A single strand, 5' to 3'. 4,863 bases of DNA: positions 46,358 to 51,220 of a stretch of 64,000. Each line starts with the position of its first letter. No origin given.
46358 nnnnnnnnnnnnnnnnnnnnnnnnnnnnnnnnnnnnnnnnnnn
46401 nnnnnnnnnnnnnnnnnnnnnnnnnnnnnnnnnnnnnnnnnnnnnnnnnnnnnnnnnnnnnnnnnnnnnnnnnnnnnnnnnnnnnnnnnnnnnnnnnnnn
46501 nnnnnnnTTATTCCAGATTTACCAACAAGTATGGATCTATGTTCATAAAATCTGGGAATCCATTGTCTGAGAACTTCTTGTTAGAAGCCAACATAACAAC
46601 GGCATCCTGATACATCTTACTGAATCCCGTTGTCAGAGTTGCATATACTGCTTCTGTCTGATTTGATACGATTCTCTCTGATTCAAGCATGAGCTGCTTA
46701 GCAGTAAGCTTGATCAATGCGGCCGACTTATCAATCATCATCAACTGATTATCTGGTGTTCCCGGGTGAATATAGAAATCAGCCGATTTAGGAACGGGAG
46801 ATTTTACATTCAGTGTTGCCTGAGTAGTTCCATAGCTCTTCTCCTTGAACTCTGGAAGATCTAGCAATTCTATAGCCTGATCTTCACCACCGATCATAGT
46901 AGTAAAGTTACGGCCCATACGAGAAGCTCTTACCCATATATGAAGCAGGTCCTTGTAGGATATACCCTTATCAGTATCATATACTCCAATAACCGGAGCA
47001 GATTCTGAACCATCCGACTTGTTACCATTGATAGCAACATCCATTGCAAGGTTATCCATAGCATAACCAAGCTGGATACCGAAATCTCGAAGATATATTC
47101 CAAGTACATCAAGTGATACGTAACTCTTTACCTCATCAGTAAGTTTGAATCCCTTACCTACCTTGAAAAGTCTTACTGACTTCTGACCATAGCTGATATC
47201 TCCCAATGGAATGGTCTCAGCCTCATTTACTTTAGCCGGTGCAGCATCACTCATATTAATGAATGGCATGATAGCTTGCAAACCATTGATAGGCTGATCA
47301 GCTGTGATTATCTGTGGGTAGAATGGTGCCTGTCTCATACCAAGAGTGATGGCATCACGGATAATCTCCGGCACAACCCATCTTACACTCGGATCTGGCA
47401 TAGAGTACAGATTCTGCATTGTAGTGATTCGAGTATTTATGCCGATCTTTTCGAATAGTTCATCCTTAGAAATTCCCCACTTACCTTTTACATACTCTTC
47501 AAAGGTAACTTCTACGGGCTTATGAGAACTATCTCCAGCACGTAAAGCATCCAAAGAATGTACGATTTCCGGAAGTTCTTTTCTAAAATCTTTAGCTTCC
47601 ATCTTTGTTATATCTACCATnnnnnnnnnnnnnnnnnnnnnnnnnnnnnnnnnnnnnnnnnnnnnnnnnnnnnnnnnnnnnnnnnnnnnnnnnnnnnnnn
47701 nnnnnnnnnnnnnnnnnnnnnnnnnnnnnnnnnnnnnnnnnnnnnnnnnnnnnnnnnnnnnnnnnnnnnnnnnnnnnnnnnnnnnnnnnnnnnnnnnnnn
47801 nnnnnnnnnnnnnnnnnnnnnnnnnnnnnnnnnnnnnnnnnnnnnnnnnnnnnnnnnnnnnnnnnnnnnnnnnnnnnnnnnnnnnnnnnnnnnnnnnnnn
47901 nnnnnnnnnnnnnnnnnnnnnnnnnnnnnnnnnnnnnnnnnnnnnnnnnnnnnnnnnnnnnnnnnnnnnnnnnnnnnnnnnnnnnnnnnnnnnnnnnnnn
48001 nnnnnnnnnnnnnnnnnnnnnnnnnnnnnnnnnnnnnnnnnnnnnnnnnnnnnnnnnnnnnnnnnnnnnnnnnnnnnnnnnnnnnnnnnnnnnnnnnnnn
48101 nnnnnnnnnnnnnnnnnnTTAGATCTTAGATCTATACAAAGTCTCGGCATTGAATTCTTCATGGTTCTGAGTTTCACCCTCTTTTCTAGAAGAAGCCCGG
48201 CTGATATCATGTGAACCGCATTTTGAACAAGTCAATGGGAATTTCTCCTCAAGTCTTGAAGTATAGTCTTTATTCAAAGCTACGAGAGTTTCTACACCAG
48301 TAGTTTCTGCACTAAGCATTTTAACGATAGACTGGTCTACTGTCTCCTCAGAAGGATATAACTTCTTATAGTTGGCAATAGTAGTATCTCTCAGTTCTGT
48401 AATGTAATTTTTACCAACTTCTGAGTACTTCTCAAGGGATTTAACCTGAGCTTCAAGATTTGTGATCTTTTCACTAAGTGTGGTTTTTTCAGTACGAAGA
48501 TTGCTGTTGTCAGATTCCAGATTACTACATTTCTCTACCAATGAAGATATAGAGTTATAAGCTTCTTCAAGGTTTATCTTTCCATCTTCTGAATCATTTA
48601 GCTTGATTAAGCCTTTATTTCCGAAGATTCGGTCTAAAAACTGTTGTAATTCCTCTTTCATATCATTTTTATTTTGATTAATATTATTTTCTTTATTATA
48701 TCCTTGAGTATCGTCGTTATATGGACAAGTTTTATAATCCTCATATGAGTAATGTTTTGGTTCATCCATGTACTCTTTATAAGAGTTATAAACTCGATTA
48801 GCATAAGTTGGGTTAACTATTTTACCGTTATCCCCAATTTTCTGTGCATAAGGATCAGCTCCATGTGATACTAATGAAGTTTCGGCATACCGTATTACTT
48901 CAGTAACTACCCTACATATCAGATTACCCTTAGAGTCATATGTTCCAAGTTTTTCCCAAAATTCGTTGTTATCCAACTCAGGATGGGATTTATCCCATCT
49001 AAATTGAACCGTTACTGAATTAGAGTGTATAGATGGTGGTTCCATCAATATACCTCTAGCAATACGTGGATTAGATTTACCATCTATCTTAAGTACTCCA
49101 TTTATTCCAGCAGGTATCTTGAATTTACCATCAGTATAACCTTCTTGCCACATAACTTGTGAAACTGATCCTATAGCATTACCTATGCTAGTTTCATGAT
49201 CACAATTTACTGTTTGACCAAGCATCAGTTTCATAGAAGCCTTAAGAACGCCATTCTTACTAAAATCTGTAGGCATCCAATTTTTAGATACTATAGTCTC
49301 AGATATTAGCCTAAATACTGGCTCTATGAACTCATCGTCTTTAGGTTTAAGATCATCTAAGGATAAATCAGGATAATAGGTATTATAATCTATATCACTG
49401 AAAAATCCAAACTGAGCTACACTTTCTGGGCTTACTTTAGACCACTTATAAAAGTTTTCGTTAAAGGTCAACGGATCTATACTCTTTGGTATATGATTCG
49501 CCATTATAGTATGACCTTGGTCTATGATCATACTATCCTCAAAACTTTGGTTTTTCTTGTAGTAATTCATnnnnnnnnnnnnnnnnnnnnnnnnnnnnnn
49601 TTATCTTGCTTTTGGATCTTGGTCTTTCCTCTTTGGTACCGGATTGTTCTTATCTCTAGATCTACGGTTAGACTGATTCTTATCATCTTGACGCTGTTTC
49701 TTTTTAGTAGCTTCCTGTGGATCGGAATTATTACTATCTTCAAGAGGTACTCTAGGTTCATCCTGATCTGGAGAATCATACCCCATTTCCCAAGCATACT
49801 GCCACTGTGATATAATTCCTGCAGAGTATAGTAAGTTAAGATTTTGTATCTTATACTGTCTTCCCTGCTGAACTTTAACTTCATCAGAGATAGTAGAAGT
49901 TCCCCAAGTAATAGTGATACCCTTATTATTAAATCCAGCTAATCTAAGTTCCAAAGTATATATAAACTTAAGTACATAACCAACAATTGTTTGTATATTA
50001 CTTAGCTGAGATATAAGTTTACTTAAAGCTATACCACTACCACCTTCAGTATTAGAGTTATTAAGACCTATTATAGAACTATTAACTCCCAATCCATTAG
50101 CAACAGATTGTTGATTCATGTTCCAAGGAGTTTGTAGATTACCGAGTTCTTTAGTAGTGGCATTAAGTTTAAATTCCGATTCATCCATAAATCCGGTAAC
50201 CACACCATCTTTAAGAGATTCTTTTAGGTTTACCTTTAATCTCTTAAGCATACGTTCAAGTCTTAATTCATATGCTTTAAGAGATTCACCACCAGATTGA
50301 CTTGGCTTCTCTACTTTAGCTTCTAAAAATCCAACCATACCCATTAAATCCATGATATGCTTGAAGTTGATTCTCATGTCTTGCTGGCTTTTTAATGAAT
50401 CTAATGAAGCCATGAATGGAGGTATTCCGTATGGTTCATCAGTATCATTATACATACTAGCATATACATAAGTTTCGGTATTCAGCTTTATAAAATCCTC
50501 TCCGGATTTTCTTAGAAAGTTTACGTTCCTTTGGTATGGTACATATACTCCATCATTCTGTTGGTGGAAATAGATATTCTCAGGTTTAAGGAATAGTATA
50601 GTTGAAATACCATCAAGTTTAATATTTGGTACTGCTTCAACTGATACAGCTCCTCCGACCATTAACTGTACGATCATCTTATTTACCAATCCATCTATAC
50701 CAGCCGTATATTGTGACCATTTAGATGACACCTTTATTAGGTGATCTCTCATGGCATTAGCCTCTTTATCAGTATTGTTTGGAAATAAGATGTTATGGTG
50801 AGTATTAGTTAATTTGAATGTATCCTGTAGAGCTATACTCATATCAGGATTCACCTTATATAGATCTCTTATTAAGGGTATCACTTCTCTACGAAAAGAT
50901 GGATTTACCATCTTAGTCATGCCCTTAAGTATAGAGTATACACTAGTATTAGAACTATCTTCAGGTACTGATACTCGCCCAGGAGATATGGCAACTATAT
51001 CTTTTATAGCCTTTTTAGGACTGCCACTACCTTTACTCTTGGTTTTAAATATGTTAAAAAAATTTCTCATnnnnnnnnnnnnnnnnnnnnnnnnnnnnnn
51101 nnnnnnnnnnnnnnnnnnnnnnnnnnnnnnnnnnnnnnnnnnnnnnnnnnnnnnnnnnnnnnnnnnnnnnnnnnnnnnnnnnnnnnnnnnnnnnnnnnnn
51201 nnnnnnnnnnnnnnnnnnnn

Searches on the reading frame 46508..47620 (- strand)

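Call 90: search_protein_families(library=phrogs, proteins=[window:46508-47620:-], max_evalue=0.0001)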
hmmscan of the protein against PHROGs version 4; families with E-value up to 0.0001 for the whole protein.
window:46508-47620:- (370 aa): 1 family
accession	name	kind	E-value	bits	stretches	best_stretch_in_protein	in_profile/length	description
phrog_3922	-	head and packaging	1.1e-38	134.4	1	80-344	82-357/362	major head protein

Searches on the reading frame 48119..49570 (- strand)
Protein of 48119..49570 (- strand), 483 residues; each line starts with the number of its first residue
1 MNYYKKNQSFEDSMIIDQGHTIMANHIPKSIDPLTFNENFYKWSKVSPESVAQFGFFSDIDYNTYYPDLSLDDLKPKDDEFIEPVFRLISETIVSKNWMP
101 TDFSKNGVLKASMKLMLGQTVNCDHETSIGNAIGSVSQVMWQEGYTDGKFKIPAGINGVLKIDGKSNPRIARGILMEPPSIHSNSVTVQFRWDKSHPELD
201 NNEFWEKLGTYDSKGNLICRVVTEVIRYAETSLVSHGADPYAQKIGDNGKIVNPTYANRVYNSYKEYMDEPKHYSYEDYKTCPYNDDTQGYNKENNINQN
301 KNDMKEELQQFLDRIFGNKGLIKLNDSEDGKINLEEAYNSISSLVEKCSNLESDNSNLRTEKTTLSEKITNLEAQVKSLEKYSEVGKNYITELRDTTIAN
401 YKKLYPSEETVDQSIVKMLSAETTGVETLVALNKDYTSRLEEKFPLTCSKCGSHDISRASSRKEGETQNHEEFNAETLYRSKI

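Call 90: search_protein_families(library=phrogs, proteins=[window:48119-49570:-], max_evalue=0.0001)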
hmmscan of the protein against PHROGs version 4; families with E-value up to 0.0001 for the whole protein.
window:48119-49570:- (483 aa): 2 families
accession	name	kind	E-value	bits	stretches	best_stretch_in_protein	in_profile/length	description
phrog_8158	-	head and packaging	8.2e-37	128.3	1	75-466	55-396/408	head maturation protease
phrog_8730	-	unknown function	1.1e-06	30.1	1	328-463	33-168/191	-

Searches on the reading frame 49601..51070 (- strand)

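Call 90: search_protein_families(library=phrogs, proteins=[window:49601-51070:-], max_evalue=0.0001)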
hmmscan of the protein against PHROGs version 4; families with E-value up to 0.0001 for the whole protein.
window:49601-51070:- (489 aa): 2 families
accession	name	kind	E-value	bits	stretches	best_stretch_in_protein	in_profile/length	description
phrog_3753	-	head and packaging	1e-66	226.8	1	33-474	33-465/503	portal protein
phrog_30703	-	head and packaging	2.5e-05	24.1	1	188-410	144-362/386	portal protein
